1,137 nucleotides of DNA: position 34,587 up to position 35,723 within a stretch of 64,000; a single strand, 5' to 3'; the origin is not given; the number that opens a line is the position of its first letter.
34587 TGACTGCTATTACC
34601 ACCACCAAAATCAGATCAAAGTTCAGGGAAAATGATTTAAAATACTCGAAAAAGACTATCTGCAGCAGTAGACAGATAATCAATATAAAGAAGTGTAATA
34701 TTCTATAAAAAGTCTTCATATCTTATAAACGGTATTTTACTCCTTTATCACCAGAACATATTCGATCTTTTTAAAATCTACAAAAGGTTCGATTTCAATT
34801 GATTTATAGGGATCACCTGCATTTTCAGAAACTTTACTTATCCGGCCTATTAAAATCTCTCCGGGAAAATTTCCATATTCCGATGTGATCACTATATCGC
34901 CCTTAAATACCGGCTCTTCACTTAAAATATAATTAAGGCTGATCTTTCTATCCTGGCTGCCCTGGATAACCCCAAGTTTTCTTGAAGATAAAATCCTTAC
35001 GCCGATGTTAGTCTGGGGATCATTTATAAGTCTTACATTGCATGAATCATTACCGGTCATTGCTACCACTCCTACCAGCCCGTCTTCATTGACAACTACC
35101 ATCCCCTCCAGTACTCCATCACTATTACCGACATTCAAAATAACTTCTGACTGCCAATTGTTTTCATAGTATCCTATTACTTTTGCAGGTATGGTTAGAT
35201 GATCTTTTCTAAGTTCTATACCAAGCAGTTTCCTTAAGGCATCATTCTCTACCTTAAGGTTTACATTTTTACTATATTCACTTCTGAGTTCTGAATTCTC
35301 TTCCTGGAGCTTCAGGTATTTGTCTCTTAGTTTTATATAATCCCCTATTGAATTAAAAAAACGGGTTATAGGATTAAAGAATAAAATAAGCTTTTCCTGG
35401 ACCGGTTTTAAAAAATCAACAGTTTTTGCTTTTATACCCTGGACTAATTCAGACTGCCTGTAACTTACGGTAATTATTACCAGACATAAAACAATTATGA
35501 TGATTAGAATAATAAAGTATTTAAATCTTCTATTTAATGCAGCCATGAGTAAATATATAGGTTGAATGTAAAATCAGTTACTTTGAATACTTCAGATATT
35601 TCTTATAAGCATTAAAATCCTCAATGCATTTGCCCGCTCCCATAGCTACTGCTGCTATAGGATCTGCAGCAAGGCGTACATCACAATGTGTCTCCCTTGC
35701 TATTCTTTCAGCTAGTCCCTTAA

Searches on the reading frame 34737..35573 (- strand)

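Call 25: search_protein_families(library=ncbifam, proteins=[window:34737-35573:-], max_evalue=0.00001)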
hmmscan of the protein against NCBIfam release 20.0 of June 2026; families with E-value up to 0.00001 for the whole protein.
window:34737-35573:- (278 aa): 16 families
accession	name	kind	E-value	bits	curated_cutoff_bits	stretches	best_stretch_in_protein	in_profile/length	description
NF010510.0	PRK13922.11-5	equivalog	1.9e-39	135.7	415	1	21-276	9-270/334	rod shape-determining protein MreC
TIGR00219.1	mreC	equivalog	7.1e-39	133.7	92.75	1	13-277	3-272/283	rod shape-determining protein MreC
NF010512.0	PRK13922.12-1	equivalog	2.4e-35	122.2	336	1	21-276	15-265/287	rod shape-determining protein MreC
NF010532.0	PRK13922.9-3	equivalog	2.4e-32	112.1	243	1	64-277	45-261/280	rod shape-determining protein MreC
NF010519.0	PRK13922.13-4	equivalog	5.4e-32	111.4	505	1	10-277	1-272/406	rod shape-determining protein MreC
NF010527.0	PRK13922.6-2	equivalog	6e-32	110.9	289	1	94-277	62-245/249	rod shape-determining protein MreC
NF010533.0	PRK13922.9-5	equivalog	3.6e-26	92.1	384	1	17-276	11-274/345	rod shape-determining protein MreC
NF010520.0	PRK13922.13-5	equivalog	9.4e-26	90.7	343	1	17-277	5-261/263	rod shape-determining protein MreC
NF010513.0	PRK13922.12-3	equivalog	1.1e-25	90.7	380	1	17-248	20-253/305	rod shape-determining protein MreC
NF010518.0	PRK13922.13-3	equivalog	2.1e-25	89.5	385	1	22-276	20-290/295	rod shape-determining protein MreC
NF010524.0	PRK13922.14-4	equivalog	3.2e-21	75.7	332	1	17-278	4-270/270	rod shape-determining protein MreC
NF010514.0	PRK13922.12-4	equivalog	9.3e-21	74.2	337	1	15-273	24-266/276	rod shape-determining protein MreC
NF010507.0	PRK13922.10-6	equivalog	1.8e-18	67.1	219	1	21-277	4-249/252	rod shape-determining protein MreC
NF010536.0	PRK13923.2-1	equivalog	7.2e-11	42.2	271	1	96-276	3-187/210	putative spore coat protein regulator protein YlbO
NF011450.0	PRK14872.1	equivalog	1.9e-10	40.5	407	1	17-186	9-164/338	rod shape-determining protein MreC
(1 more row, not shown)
